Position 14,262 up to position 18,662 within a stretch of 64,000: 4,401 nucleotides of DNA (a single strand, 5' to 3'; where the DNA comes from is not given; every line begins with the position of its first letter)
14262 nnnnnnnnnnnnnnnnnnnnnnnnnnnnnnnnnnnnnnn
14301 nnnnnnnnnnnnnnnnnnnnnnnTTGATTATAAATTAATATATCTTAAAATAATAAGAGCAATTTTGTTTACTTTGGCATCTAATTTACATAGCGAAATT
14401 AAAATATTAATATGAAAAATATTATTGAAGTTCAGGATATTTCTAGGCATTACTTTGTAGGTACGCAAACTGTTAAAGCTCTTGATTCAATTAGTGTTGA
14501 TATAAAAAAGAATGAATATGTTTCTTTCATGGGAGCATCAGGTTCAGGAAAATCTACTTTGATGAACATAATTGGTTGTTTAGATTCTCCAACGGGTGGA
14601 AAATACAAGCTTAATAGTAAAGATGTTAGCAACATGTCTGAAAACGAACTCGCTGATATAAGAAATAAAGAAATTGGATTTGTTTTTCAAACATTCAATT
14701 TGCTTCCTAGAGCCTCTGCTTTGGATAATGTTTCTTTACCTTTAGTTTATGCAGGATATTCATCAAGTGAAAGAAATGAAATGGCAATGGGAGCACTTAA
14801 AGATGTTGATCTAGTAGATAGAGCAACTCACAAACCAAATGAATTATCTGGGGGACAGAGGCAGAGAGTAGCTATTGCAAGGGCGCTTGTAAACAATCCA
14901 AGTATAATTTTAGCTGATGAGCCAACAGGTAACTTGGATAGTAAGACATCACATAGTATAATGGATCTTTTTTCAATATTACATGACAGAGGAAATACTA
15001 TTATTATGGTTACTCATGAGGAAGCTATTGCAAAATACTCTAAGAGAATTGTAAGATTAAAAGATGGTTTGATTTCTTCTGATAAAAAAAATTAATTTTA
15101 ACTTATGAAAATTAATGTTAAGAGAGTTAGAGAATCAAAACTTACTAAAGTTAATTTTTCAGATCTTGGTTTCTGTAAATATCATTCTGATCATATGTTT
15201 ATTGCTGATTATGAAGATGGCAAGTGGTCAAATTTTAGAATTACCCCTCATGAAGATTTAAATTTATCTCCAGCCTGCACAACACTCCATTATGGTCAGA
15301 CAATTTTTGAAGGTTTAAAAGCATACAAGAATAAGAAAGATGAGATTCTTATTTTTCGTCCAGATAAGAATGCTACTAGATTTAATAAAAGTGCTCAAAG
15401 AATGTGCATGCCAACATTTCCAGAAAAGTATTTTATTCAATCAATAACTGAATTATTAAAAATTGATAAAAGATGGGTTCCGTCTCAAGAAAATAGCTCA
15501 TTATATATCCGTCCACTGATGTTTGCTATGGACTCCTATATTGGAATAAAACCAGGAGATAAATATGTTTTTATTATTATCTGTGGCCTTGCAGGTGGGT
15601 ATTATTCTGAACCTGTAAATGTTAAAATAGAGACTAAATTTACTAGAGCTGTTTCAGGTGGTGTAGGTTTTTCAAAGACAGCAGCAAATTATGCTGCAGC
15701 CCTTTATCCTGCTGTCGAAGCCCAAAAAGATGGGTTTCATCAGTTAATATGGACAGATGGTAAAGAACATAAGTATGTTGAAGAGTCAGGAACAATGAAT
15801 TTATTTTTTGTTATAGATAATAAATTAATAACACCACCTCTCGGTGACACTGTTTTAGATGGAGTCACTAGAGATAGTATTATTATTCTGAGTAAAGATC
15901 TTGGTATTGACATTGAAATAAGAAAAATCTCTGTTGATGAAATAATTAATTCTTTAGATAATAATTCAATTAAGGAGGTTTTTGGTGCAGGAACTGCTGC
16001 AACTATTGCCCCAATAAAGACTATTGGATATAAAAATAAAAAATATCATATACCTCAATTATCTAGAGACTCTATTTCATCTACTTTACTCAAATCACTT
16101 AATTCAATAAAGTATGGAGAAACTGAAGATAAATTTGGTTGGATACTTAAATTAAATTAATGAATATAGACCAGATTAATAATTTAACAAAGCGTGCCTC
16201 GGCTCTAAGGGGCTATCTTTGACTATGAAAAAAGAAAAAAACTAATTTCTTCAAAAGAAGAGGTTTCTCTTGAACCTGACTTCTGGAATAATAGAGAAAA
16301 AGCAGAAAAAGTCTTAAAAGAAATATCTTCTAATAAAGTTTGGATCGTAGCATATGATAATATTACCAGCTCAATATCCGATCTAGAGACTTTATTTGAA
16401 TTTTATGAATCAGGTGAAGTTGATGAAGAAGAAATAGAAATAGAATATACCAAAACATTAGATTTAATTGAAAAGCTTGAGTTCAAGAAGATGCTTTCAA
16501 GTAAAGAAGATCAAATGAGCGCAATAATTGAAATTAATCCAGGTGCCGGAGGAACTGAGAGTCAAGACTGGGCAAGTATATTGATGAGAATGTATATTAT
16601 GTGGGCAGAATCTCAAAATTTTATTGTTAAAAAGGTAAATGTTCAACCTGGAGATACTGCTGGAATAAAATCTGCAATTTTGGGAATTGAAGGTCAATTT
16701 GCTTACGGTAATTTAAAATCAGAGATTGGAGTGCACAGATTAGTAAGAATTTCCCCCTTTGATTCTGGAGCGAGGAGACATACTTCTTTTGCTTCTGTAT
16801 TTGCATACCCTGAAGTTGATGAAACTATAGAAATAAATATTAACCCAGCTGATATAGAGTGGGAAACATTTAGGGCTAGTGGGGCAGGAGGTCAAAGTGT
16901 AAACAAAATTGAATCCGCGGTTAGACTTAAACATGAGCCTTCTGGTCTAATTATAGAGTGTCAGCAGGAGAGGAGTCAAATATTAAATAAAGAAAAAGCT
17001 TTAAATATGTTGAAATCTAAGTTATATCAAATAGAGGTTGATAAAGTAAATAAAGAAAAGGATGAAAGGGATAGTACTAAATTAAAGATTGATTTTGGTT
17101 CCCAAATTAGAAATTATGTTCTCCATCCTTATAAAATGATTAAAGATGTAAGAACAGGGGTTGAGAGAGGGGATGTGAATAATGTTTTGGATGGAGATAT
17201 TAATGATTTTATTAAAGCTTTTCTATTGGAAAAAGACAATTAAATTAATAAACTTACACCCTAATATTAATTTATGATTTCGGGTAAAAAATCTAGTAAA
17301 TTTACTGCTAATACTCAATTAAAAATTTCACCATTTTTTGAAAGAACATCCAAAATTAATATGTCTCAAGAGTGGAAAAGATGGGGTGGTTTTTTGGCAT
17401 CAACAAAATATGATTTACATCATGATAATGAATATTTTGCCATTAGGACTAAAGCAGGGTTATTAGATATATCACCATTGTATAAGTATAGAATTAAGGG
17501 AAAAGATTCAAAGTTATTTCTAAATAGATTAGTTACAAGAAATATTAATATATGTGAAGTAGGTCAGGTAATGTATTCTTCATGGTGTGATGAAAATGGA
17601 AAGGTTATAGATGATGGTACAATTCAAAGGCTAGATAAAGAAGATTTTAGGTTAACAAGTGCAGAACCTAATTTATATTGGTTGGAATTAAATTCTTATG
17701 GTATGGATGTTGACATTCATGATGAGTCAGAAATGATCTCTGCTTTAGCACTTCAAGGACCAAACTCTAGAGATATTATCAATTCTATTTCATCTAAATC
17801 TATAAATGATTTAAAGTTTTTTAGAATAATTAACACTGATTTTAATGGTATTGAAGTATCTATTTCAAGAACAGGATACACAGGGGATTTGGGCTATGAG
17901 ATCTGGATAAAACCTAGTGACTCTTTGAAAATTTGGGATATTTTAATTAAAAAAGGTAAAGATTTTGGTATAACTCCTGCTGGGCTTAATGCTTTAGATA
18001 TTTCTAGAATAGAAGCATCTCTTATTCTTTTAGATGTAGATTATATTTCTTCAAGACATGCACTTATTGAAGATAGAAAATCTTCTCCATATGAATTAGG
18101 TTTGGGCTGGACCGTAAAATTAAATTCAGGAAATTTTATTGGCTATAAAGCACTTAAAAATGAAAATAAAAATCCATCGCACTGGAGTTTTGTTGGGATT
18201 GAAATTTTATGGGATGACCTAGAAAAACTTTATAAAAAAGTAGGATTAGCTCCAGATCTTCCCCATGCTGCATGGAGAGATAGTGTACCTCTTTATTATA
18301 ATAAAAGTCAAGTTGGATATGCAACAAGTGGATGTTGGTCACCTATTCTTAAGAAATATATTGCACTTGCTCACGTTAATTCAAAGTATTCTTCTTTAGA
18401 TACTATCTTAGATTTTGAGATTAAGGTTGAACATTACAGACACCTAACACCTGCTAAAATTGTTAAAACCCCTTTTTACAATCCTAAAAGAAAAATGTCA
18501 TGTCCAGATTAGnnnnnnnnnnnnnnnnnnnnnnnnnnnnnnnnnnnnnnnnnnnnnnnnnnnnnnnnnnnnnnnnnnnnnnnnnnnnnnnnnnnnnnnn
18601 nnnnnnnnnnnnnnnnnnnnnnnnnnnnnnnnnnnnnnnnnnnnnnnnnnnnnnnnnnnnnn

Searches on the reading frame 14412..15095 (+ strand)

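Call 9: search_protein_families(library=ncbifam, proteins=[window:14412-15095:+], max_evalue=0.00001)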
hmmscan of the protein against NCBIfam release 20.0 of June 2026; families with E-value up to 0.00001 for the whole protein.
window:14412-15095:+ (227 aa): 189 families (the best 25 are shown)
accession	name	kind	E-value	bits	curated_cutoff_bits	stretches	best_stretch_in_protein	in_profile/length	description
NF007826.0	PRK10535.1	equivalog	1.6e-74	251.4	966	1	1-225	1-225/648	macrolide ABC transporter ATP-binding protein/permease MacB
NF038007.1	ABC_ATP_DarD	equivalog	2.9e-70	236.1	375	1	5-220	2-217/218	darobactin export ABC transporter ATP-binding protein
TIGR02211.1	LolD_lipo_ex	equivalog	1.4e-69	234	307.75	1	4-221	1-219/221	lipoprotein-releasing ABC transporter ATP-binding protein LolD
NF008639.0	PRK11629.1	equivalog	9.8e-63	211.7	360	1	3-222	5-225/234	lipoprotein-releasing ABC transporter ATP-binding protein LolD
TIGR02673.1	FtsE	equivalog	2.5e-62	210.4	264.85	1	4-219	1-213/214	cell division ATP-binding protein FtsE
NF007879.0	PRK10584.1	equivalog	9.6e-60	202.1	336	1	2-221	4-224/228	putative ABC transporter ATP-binding protein YbbA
TIGR03608.1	L_ocin_972_ABC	subfamily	9.6e-60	201.6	254.85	1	19-216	9-206/206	putative bacteriocin export ABC transporter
TIGR02982.1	heterocyst_DevA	subfamily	3.9e-57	193.4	295.8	1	4-221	1-219/220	ABC exporter ATP-binding subunit, DevA family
TIGR02315.1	ABC_phnC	equivalog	5.9e-53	179.8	266.1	1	4-225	1-228/243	phosphonate ABC transporter ATP-binding protein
TIGR01186.1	proV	subfamily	3.8e-50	171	326.6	1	20-221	5-208/363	betaine/proline/choline family ABC transporter ATP-binding protein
NF007027.0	PRK09493.1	equivalog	3.2e-47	160.9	379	1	4-225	1-218/240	glutamine ABC transporter ATP-binding protein GlnQ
NF040933.2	ABC_arch_GlcV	equivalog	2.1e-46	158.5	450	1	5-214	3-213/357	glucose ABC transporter ATP-binding protein GlcV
TIGR04521.1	ECF_ATPase_2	equivalog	6.8e-46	156.6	330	1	5-225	1-227/279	energy-coupling factor transporter ATPase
TIGR02314.1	ABC_MetN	equivalog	3.1e-45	154.7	499.7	1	4-209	1-206/343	methionine ABC transporter ATP-binding protein MetN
TIGR03265.1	PhnT2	equivalog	5.4e-44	150.9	457.7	1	2-221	2-213/353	putative 2-aminoethylphosphonate ABC transporter ATP-binding protein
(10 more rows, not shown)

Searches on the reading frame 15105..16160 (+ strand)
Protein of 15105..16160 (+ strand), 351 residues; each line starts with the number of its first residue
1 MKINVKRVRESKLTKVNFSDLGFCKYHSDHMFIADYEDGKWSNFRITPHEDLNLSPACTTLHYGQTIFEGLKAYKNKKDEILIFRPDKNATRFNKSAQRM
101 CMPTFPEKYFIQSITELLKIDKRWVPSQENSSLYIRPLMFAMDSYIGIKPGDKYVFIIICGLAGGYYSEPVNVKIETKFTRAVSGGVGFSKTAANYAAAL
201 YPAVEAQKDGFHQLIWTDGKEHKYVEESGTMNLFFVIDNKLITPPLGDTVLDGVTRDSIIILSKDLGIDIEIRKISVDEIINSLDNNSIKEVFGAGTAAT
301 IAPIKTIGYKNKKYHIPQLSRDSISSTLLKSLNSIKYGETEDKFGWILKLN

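Call 5: search_protein_families(library=pfam, proteins=[window:15105-16160:+])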
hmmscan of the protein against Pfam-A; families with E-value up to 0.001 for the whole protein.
window:15105-16160:+ (351 aa): 1 family
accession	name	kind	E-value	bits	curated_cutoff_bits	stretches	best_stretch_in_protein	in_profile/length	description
PF01063.24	Aminotran_4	-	2.6e-29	103.1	28.5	1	67-307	2-223/223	Amino-transferase class IV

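Call 6: search_protein_families(library=ncbifam, proteins=[window:15105-16160:+])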
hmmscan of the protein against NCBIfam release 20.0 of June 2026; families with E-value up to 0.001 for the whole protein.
window:15105-16160:+ (351 aa): 15 families
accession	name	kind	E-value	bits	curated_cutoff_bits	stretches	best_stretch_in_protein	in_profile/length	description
NF009897.0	PRK13357.1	equivalog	9.4e-122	406.2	307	1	9-350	11-357/358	branched-chain amino acid aminotransferase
TIGR01123.1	ilvE_II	equivalog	1.2e-96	323.4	250.05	1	41-350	1-313/313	branched-chain-amino-acid transaminase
NF005146.0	PRK06606.1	equivalog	5.1e-47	160.3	279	1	38-349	7-305/307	branched-chain amino acid transaminase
TIGR01122.1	ilvE_I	equivalog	4.7e-39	134.3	245.55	1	42-347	2-295/298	branched-chain-amino-acid transaminase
NF005726.0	PRK07544.1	equivalog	5.9e-26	91.3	396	1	38-321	10-278/295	branched-chain amino acid aminotransferase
NF006185.0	PRK08320.1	subfamily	1.7e-19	70.1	363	1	60-308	25-259/292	branched-chain amino acid aminotransferase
NF009896.0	PRK13356.1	equivalog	1e-18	67.4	262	1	34-310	9-264/287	branched-chain amino acid aminotransferase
NF009126.0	PRK12479.1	equivalog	8.4e-11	41.6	518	1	61-307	27-259/299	branched-chain-amino-acid transaminase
NF005209.0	PRK06680.1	subfamily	3.3e-10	39.3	320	1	222-310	176-259/286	D-amino-acid transaminase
TIGR01121.1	D_amino_aminoT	equivalog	8e-10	38.3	277.45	1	223-307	172-250/276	D-amino-acid transaminase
TIGR03461.1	pabC_Proteo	equivalog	1.9e-09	37.1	176.85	1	207-319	153-255/262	aminodeoxychorismate lyase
NF005800.0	PRK07650.1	equivalog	3.2e-08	33.2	308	1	221-292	172-246/290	aminodeoxychorismate lyase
NF004761.0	PRK06092.1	equivalog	3.2e-07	29.9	260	1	224-320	170-258/268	aminodeoxychorismate lyase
NF005886.0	PRK07849.1-1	equivalog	9e-07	28.4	253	1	194-282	162-248/291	aminodeoxychorismate lyase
NF005888.0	PRK07849.1-3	equivalog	9.2e-06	24.8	273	1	195-283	164-251/298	aminodeoxychorismate lyase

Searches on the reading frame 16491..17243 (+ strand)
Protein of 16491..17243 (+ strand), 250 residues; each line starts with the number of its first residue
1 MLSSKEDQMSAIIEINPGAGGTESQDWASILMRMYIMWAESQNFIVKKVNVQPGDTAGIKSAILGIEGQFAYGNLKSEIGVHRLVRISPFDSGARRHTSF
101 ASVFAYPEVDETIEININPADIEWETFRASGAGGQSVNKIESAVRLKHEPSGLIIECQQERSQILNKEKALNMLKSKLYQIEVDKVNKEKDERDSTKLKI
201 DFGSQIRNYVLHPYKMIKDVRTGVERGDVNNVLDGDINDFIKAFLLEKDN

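Call 5: search_protein_families(library=pfam, proteins=[window:16491-17243:+])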
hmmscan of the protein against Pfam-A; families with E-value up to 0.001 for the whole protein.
window:16491-17243:+ (250 aa): 2 families
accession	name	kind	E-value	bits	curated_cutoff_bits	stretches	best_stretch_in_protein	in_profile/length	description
PF03462.23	PCRF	-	3e-40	138.5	24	1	3-103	92-194/194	PCRF domain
PF00472.26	RF-1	-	5.6e-39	133.1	35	1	112-221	2-116/116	RF-1 domain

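Call 6: search_protein_families(library=ncbifam, proteins=[window:16491-17243:+])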
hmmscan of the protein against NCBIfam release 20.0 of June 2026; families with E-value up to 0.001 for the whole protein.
window:16491-17243:+ (250 aa): 5 families
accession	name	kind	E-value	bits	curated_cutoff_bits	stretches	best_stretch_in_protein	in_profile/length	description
TIGR00020.2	prfB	exception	1.4e-121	405.9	370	1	1-245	108-352/353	peptide chain release factor 2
NF001859.2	PRK00591.1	equivalog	4.7e-67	226.5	400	1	5-248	100-342/347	peptide chain release factor 1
TIGR00019.1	prfA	equivalog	1.5e-64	218.2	423.25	1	5-247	108-349/361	peptide chain release factor 1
TIGR03072.1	release_prfH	equivalog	4.1e-27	95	166.65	1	15-208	5-194/200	peptide chain release factor H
NF006718.0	PRK09256.1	equivalog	4.1e-14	52.5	100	1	113-148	8-43/140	alternative ribosome rescue aminoacyl-tRNA hydrolase ArfB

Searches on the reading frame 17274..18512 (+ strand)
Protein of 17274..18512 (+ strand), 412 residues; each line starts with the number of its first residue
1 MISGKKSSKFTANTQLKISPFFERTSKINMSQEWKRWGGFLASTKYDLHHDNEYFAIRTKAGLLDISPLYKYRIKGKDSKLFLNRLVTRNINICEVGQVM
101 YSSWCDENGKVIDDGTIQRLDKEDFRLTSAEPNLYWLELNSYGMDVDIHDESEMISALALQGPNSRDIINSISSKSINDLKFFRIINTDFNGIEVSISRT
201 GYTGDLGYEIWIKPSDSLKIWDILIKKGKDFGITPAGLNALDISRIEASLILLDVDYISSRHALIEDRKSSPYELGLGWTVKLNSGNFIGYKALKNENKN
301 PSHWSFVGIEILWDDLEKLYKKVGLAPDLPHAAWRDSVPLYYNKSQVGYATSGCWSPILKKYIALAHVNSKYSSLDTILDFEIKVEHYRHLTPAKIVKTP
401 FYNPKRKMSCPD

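Call 5: search_protein_families(library=pfam, proteins=[window:17274-18512:+])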
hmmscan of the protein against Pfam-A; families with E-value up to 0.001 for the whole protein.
window:17274-18512:+ (412 aa): 2 families
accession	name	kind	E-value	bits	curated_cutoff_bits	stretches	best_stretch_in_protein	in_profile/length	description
PF01571.26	GCV_T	-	1.5e-58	198.5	25.6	1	33-280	11-255/255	Aminomethyltransferase folate-binding domain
PF08669.17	GCV_T_C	-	3.6e-13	49.7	25.9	1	323-402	4-79/80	Glycine cleavage T-protein C-terminal barrel domain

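Call 6: search_protein_families(library=ncbifam, proteins=[window:17274-18512:+])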
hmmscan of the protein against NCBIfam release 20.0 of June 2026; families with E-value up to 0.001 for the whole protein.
window:17274-18512:+ (412 aa): 8 families
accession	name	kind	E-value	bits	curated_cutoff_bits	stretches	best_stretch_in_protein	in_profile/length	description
NF053776.1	TmaoDeMthMsil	equivalog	9e-79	265.9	1100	1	16-407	385-759/763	trimethylamine N-oxide demethylase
NF001567.0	PRK00389.1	subfamily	1.2e-65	221.9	300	1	30-406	15-357/359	glycine cleavage system aminomethyltransferase GcvT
TIGR00528.1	gcvT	equivalog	1.5e-55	188.6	235.85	1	34-403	17-361/362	glycine cleavage system aminomethyltransferase GcvT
TIGR01372.1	soxA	subfamily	3.3e-46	157.6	1164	1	46-406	642-991/996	sarcosine oxidase subunit alpha family protein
NF009133.0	PRK12486.1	equivalog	2.1e-38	132.2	410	1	38-384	33-355/369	dimethylsulfoniopropionate demethylase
NF010093.0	PRK13579.1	equivalog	4.8e-37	127.6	459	1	40-404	31-366/371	glycine cleavage system aminomethyltransferase GcvT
NF047885.1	VanMgalDeMLigM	equivalog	1.6e-20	73.5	580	1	52-251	37-251/461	vanillate/3-O-methylgallate O-demethylase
NF047633.1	SyrngDmethDesA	equivalog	1.4e-19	69.9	800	1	72-249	59-248/453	syringate O-demethylase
